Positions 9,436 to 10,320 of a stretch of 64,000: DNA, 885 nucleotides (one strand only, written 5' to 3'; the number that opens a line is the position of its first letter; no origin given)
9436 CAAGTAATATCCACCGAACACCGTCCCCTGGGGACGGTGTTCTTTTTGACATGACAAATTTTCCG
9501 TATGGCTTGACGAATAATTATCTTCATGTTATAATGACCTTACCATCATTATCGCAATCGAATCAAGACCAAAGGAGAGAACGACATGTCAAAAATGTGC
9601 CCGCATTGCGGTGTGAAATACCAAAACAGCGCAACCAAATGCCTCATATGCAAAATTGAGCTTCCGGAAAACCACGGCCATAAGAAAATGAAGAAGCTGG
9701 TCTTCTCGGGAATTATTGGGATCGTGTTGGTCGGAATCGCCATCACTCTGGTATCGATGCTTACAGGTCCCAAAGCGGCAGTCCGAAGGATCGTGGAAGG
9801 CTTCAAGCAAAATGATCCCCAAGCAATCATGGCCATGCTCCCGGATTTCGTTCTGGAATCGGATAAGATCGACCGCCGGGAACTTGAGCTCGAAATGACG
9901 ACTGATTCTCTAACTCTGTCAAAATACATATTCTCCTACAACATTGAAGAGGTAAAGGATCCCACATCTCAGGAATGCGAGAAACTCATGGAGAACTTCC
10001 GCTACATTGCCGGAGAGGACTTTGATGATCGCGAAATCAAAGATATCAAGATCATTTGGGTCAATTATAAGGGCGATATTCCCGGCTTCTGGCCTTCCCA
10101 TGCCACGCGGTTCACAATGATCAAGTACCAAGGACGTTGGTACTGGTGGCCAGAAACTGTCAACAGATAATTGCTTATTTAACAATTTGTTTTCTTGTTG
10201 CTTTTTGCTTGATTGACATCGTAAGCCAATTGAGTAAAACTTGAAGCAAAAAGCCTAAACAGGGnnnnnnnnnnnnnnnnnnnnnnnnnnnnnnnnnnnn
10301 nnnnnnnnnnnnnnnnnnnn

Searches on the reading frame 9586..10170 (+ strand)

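Call 3: search_protein_families(library=pfam, proteins=[window:9586-10170:+], max_evalue=0.1)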
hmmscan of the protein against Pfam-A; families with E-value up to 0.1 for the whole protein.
window:9586-10170:+ (194 aa): 1 family
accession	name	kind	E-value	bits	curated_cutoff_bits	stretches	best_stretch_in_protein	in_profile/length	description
PF13240.11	Zn_Ribbon_1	-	0.048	13.9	25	1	5-22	2-19/23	zinc-ribbon domain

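Call 4: search_protein_families(library=ncbifam, proteins=[window:9586-10170:+], max_evalue=0.1)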
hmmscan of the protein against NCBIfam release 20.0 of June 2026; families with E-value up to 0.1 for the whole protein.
window:9586-10170:+ (194 aa): 4 families
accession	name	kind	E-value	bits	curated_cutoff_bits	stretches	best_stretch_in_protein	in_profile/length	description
NF049953.1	ribbon_DG_selen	exception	0.00096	19.1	130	1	2-30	5-33/172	zinc ribbon-containing (seleno)protein DG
TIGR00792.1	gph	subfamily_domain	0.0011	17.7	231.35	1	34-117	284-362/437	glycoside-pentoside-hexuronide (GPH):cation symporter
NF053815.1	teico_TcaA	equivalog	0.0058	15.5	550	1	3-86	16-102/463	membrane-associated protein TcaA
NF041910.1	HVO_0416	equivalog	0.02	14.8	80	1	3-23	35-55/58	HVO_0416 family zinc finger protein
